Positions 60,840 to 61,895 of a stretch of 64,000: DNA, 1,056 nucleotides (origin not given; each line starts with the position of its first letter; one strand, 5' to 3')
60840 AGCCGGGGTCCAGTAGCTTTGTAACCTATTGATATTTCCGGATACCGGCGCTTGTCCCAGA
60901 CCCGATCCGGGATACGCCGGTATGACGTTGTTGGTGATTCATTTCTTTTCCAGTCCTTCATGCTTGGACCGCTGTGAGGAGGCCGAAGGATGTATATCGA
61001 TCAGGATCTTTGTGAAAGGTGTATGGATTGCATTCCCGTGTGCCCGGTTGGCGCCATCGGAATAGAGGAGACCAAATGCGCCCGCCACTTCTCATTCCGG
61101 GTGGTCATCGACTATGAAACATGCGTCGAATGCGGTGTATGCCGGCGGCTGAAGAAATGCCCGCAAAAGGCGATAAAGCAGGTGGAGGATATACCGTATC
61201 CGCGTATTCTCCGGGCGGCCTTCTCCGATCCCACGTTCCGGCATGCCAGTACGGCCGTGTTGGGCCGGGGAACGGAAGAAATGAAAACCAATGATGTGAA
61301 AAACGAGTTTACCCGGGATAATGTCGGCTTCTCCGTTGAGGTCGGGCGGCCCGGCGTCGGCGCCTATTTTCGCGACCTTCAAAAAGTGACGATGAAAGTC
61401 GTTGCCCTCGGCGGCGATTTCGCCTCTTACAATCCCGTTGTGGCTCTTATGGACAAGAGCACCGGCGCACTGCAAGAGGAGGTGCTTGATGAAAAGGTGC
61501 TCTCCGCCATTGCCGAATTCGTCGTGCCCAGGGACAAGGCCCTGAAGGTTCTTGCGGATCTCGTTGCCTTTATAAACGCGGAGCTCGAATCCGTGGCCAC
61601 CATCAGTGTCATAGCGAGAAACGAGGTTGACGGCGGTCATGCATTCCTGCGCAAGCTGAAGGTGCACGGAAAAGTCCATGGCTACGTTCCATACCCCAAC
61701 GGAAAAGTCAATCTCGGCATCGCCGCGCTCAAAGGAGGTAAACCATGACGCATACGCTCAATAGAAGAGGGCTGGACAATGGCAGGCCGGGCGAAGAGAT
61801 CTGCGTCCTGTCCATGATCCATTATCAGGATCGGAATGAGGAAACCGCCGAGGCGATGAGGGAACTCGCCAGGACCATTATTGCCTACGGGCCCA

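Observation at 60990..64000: Unlisted 3'-open ORF: FrhB-like FeS-flavoprotein fused to a degenerate IorA-like TPP segment, in an operon with a ferredoxin-like protein and an unknown protein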

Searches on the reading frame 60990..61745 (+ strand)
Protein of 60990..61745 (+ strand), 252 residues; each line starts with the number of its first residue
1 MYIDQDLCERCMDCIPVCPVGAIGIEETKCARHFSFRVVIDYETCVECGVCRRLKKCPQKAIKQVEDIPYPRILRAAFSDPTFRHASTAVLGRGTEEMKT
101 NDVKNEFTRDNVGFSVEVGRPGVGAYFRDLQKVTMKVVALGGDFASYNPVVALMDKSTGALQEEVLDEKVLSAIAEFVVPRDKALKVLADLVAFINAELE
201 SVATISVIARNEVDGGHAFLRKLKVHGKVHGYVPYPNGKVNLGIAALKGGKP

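Call 3: search_protein_families(library=pfam, proteins=[window:60990-61745:+], max_evalue=1)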
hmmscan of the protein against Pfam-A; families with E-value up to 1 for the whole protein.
window:60990-61745:+ (252 aa): 13 families
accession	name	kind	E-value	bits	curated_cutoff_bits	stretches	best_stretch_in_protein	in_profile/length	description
PF00037.32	Fer4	-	4.4e-09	36.2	21.1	2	2-23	2-23/24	4Fe-4S binding domain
PF13237.11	Fer4_10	-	1.4e-08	35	25.5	2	38-63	2-27/53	4Fe-4S dicluster domain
PF12837.12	Fer4_6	-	8.7e-08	32.2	25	2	2-23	3-24/24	4Fe-4S binding domain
PF12838.12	Fer4_7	-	2.5e-06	28.3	27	1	8-61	2-52/52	4Fe-4S dicluster domain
PF13484.11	Fer4_16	-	2.6e-06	28.5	30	2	8-26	2-20/66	4Fe-4S double cluster binding domain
PF12797.12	Fer4_2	-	4.6e-06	26.7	24.5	2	37-58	2-21/22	4Fe-4S binding domain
PF13187.11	Fer4_9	-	0.00017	22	27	1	8-62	2-52/52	4Fe-4S dicluster domain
PF13183.11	Fer4_8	-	0.00074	20.4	27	1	43-72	3-30/68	4Fe-4S dicluster domain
PF14697.11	Fer4_21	-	0.026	15.1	35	2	3-23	36-57/59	4Fe-4S dicluster domain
PF12798.12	Fer4_3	-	0.05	14.9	27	1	8-22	1-15/15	4Fe-4S binding domain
PF13534.11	Fer4_17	-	0.065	14.2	22.2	1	8-60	2-59/61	4Fe-4S dicluster domain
PF25160.1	LdpA_Fe-S-bd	-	0.39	11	27.6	1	5-24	25-44/49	LdpA Fe-S cluster-binding domain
PF12800.12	Fer4_4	-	0.41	11.6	24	0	6-21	2-17/17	4Fe-4S binding domain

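Call 4: search_protein_families(library=ncbifam, proteins=[window:60990-61745:+], max_evalue=1)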
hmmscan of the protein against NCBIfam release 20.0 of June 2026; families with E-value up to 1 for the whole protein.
window:60990-61745:+ (252 aa): 77 families (the best 25 are shown)
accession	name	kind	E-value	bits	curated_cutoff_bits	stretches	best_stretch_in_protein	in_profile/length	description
NF042909.1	FMH_DH_FwdF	exception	4.9e-08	32.5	375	1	3-65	135-198/336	tungsten-dependent formylmethanofuran dehydrogenase subunit FwdF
TIGR02179.1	PorD_KorD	subfamily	5.7e-08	32.8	60.05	1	3-66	22-76/78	2-oxoacid:acceptor oxidoreductase, delta subunit, pyruvate/2-ketoisovalerate family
NF040864.1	HgcB_ferredoxin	equivalog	7.4e-07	28.9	99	1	3-63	11-62/93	mercury methylation ferredoxin HgcB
TIGR04041.1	activase_YjjW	hypoth_equivalog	1.3e-06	28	250.2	1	6-76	41-101/276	YjjW family glycine radical enzyme activase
TIGR02700.1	flavo_MJ0208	hypoth_equivalog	4.2e-06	26.2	251.35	1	3-66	145-198/234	dihydromethanopterin reductase (acceptor)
NF045480.1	FdxA_Actino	equivalog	4.7e-06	26.8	125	2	1-33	33-65/107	ferredoxin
NF045874.1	Vhu_polyferre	exception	6.9e-06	25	600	1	6-70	128-182/381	F420-non-reducing hydrogenase associated-polyferredoxin VhuB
NF043069.1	T4HPD_activ_SAM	equivalog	9e-06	25.3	425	1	3-122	48-161/299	trans-4-hydroxy-L-proline dehydratase activase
TIGR04105.1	FeFe_hydrog_B1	subfamily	9.3e-06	24.6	450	1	2-68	138-211/462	monomeric [FeFe] hydrogenase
NF040684.1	PorD_Arch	equivalog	1.3e-05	25.2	120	1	3-66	29-83/85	pyruvate synthase subunit PorD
TIGR01971.1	NuoI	subfamily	1.7e-05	24.4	113.05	1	5-67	41-103/121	NADH-quinone oxidoreductase, chain I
NF058577.1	FdxA_fam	equivalog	4.3e-05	23.6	65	2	2-61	3-52/52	4Fe-4S ferredoxin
TIGR02512.1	FeFe_hydrog_A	subfamily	4.5e-05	22.5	405.95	1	2-68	3-73/375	[FeFe] hydrogenase, group A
NF045490.1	FdxA_Protbact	equivalog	4.9e-05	23.5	135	1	2-69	3-62/104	ferredoxin FdxA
TIGR01944.1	rnfB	subfamily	6e-05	22.7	68.7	1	2-66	109-164/190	RnfABCDGE type electron transport complex subunit B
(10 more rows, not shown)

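Call 28: search_solved_structures(query=window:60990-61745:+, max_evalue=1)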
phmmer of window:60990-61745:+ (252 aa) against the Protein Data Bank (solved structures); distinct sequences matched with E-value up to 1: 68 (the best 60 are shown).
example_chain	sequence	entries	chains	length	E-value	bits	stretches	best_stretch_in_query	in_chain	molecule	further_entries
9sw6_H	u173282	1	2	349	1.6e-13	54.3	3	2-63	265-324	Tungsten formylmethanofuran dehydrogenase, subunit F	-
5t5i_F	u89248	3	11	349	1.1e-12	51.6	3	2-63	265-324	Tungsten formylmethanofuran dehydrogenase subunit fwdF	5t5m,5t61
9sw6_G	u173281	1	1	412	1.7e-05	28.1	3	5-62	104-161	Polyferredoxin protein MvhB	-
7p62_I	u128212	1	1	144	0.00013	25.2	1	5-69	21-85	NADH-quinone oxidoreductase subunit I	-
7p69_I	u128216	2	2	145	0.00013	25.2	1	5-69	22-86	NADH-quinone oxidoreductase subunit I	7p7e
7p61_I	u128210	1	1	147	0.00013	25.1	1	5-69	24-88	NADH-quinone oxidoreductase subunit I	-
7p7k_I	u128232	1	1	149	0.00016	24.9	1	5-69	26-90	NADH-quinone oxidoreductase subunit I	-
6m32_B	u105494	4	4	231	0.0002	24.6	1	2-81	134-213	Photosystem P840 reaction center iron-sulfur protein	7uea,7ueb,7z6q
8gwa_B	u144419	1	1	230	0.00022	24.4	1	2-81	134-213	Photosystem P840 reaction center iron-sulfur protein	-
7awt_I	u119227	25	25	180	0.00027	24.1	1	5-68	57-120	NADH-quinone oxidoreductase subunit I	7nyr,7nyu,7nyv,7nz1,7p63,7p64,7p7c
6tmf_d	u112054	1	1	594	0.0011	22.1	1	4-65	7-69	ATPase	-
8ys5_D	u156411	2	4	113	0.0025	20.9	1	2-65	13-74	2-oxoglutarate:acceptor oxidoreductase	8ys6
9iho_I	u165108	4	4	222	0.0046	20.1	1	5-72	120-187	NUIM (TYKY) subunit of mitochondrial NADH:ubiquinone oxidoreductase (Complex I)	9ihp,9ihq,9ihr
6u8y_N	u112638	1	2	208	0.0078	19.3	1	3-29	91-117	NADH dehydrogenase subunit I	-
9sfi_T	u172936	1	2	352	0.0089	19.2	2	3-61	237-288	4Fe-4S ferredoxin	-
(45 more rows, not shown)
